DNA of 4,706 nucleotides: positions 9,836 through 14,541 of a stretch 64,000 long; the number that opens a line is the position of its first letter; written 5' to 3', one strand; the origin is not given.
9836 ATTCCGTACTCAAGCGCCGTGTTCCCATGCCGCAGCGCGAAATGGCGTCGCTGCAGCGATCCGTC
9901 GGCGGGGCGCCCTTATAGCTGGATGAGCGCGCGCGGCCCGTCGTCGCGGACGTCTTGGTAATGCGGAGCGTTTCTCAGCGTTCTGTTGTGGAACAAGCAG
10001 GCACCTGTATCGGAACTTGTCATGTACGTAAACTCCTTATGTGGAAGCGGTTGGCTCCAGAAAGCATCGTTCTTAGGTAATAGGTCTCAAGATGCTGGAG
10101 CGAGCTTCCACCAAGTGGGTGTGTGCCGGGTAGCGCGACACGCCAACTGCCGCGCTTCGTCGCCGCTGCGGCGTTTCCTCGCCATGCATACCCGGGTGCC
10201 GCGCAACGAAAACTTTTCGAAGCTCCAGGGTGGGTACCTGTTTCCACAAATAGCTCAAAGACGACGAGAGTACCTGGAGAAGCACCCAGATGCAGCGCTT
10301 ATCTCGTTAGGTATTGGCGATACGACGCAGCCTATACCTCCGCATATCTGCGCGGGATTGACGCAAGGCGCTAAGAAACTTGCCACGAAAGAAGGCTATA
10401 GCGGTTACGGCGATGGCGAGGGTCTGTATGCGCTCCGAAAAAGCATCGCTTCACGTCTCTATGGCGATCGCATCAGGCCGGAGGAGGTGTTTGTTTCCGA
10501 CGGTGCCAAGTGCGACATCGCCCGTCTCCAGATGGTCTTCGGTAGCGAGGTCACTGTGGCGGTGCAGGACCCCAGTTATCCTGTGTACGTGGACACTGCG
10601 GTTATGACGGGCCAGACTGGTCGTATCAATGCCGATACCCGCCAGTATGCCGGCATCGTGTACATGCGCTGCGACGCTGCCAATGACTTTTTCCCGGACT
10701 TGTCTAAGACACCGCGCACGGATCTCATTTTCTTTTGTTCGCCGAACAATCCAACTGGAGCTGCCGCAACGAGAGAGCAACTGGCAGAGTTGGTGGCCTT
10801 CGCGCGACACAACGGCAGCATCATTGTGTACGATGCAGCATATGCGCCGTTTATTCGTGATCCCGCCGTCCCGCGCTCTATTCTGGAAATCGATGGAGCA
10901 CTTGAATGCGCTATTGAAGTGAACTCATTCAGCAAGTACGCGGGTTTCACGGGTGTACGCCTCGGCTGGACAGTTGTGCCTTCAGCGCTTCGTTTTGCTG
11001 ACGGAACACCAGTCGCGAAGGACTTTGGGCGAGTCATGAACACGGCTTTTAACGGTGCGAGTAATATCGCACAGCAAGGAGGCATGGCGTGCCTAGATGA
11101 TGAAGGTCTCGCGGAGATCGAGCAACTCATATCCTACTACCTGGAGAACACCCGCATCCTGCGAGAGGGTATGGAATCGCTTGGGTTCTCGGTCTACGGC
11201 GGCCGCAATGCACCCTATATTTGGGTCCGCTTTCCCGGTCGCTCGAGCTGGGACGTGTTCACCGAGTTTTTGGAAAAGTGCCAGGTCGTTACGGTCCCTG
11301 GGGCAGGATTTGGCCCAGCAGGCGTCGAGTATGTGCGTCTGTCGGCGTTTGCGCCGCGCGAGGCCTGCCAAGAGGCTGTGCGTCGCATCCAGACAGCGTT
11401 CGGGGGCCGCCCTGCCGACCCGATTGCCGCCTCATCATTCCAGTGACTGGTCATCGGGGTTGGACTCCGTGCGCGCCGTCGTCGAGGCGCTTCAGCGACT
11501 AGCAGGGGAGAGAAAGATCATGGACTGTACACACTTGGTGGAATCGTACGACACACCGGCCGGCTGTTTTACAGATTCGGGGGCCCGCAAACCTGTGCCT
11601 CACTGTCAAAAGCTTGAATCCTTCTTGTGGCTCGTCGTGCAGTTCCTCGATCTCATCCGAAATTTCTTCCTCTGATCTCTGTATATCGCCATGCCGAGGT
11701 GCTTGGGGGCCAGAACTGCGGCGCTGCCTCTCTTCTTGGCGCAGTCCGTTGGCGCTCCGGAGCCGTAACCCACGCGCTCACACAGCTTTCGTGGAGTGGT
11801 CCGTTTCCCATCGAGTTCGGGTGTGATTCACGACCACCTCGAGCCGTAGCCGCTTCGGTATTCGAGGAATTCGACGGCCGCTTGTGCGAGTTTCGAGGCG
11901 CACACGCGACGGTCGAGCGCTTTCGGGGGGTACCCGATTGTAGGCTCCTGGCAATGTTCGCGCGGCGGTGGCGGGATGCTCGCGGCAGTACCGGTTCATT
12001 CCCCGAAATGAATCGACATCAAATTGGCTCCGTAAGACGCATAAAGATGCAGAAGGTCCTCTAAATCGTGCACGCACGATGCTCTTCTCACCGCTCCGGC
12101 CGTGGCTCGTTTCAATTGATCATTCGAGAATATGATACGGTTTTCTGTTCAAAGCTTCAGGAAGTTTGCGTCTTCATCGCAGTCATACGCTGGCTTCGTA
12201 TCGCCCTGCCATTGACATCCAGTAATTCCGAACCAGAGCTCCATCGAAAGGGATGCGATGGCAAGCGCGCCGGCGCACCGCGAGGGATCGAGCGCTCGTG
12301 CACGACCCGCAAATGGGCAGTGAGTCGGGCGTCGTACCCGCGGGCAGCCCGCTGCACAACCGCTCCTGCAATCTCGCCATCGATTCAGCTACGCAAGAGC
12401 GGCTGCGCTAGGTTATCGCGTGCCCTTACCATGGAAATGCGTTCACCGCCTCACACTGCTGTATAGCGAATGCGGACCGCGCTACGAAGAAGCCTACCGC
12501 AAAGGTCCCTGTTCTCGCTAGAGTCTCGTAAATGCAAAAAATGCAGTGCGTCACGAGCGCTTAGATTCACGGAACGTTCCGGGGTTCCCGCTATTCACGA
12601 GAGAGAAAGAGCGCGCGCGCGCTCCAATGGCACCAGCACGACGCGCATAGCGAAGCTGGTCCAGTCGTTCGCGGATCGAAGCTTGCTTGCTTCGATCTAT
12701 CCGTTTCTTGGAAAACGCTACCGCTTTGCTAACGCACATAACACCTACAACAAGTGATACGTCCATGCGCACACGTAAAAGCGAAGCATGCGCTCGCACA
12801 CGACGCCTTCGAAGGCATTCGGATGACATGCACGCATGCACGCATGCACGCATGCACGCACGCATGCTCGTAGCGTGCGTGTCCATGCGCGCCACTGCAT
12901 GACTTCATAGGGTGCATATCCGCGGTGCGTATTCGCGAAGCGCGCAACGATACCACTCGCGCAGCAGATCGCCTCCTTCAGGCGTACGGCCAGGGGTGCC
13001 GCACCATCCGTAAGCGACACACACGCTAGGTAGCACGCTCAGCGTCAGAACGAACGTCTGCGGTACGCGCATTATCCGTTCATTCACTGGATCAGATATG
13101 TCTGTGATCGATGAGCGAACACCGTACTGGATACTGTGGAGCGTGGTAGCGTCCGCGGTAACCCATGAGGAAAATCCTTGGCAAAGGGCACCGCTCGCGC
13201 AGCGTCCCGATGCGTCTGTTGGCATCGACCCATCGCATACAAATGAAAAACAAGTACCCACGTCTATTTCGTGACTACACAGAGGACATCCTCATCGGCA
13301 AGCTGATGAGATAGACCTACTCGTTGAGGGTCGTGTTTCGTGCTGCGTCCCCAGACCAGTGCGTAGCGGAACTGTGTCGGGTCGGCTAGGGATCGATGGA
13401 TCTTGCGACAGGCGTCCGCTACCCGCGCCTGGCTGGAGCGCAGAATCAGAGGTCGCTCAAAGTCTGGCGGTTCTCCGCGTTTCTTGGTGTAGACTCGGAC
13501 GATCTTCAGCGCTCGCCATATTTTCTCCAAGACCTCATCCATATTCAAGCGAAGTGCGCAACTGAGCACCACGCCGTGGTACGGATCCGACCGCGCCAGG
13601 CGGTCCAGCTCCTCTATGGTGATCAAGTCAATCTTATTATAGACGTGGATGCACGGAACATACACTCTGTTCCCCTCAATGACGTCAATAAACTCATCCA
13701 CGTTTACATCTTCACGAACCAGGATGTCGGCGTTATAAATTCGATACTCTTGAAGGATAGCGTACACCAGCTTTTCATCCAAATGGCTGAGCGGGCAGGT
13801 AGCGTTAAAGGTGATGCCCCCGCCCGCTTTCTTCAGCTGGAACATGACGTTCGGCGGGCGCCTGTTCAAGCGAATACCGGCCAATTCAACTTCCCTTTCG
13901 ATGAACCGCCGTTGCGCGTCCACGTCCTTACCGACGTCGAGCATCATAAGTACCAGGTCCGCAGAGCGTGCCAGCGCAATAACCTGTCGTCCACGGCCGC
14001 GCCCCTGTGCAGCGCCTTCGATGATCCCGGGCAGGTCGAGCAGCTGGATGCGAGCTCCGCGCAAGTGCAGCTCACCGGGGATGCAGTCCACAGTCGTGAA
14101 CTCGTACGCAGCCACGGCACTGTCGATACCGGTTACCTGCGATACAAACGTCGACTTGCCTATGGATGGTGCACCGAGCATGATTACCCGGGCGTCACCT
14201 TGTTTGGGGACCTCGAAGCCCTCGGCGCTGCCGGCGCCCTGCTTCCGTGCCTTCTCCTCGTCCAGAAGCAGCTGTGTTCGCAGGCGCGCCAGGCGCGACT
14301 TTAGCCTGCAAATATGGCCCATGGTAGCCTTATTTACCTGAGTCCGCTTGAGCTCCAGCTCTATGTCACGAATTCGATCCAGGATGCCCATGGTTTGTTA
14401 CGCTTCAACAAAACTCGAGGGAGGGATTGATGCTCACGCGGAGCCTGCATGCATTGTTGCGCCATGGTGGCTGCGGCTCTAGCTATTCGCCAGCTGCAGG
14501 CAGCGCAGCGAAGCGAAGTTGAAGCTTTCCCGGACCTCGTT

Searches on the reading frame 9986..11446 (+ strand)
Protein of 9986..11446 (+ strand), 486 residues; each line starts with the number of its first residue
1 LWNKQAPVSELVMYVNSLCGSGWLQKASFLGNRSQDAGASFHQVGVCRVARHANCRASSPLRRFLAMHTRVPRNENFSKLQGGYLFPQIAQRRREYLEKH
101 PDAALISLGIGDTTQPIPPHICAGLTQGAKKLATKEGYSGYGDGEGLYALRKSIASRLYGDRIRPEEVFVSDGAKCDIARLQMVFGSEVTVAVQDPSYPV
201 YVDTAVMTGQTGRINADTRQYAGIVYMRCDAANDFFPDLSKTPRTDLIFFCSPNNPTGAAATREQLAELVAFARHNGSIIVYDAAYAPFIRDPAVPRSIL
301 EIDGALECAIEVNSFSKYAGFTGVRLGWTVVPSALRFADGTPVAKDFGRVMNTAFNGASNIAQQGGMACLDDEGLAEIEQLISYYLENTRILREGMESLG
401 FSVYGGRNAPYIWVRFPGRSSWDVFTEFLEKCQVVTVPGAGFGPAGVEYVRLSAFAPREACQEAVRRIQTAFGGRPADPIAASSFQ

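Call 69: search_protein_families(library=pfam, proteins=[window:9986-11446:+], max_evalue=0.001)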
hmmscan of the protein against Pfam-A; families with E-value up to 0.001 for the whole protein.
window:9986-11446:+ (486 aa): 2 families
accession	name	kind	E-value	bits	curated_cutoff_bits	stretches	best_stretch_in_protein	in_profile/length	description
PF00155.27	Aminotran_1_2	-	1.1e-39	137.1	19.7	1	105-468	3-361/361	Aminotransferase class I and II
PF04864.19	Alliinase_C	-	1.5e-05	24.5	22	1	190-331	98-208/363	Allinase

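Call 70: search_protein_families(library=ncbifam, proteins=[window:9986-11446:+], max_evalue=0.01)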
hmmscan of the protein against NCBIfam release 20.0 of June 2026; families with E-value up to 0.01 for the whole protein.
window:9986-11446:+ (486 aa): 68 families (the best 25 are shown)
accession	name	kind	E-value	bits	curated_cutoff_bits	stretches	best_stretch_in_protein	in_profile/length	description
TIGR03542.1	DAPAT_plant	equivalog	1e-161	538.4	364.7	1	73-471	3-401/402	LL-diaminopimelate aminotransferase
NF006756.0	PRK09276.1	subfamily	2.1e-56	191.5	507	1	83-470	13-384/387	LL-diaminopimelate aminotransferase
TIGR03540.1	DapC_direct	equivalog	1.2e-54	185.7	593.25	1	83-470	11-382/383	LL-diaminopimelate aminotransferase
NF005977.0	PRK08068.1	subfamily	7.7e-41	140.6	494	1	102-470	31-385/391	transaminase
NF041364.1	GntC_guanitoxin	equivalog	2.1e-39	135.4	415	1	106-469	1-354/356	guanitoxin biosynthesis PLP-dependent (S)-gamma-hydroxy-L-arginine cyclodehydratase GntC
NF005601.0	PRK07337.1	equivalog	3e-39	135.2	496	1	101-472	33-392/394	pyridoxal phosphate-dependent aminotransferase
NF004937.0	PRK06290.1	equivalog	4.3e-36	124.5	585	1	75-438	16-370/410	LL-diaminopimelate aminotransferase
NF006033.0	PRK08175.1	equivalog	1.1e-34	120.1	647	1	84-472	19-394/407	alanine transaminase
NF005815.0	PRK07681.1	equivalog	1.1e-34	120.1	545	1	85-470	16-384/399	LL-diaminopimelate aminotransferase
NF006604.0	PRK09148.1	equivalog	1.2e-34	119.9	648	1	83-471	13-388/406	LL-diaminopimelate aminotransferase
NF004611.0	PRK05942.1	equivalog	9.4e-34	117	628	1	103-471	35-389/394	aspartate aminotransferase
NF004770.0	PRK06108.1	subfamily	2.1e-33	115.7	422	1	105-470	38-390/396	pyridoxal phosphate-dependent aminotransferase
NF006387.0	PRK08636.1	equivalog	7.4e-31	107.5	675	1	84-469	16-395/403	LL-diaminopimelate aminotransferase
NF005732.0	PRK07550.1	equivalog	1.1e-29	103.7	366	1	101-469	30-385/389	aminotransferase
NF006229.0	PRK08361.1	equivalog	5.5e-29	101.4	624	1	94-472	23-388/391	aspartate aminotransferase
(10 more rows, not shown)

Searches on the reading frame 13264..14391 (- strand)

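Call 69: search_protein_families(library=pfam, proteins=[window:13264-14391:-], max_evalue=0.001)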
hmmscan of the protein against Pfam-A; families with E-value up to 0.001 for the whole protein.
window:13264-14391:- (375 aa): 5 families
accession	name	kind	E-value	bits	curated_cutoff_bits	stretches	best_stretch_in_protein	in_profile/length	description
PF16897.10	MMR_HSR1_Xtn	-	3.7e-40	136.6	35.2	1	191-296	2-105/106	C-terminal region of MMR_HSR1 domain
PF01926.29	MMR_HSR1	-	2.1e-19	70.1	21.9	1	68-166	1-98/113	50S ribosome-binding GTPase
PF02824.27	TGS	-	5.6e-15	55.6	22.2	1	298-374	1-60/60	TGS domain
PF02421.24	FeoB_N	-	1.9e-09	37.6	27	1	68-124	2-58/156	Ferrous iron transport protein B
PF00350.29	Dynamin_N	-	0.00037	21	27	0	113-170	101-156/168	Dynamin family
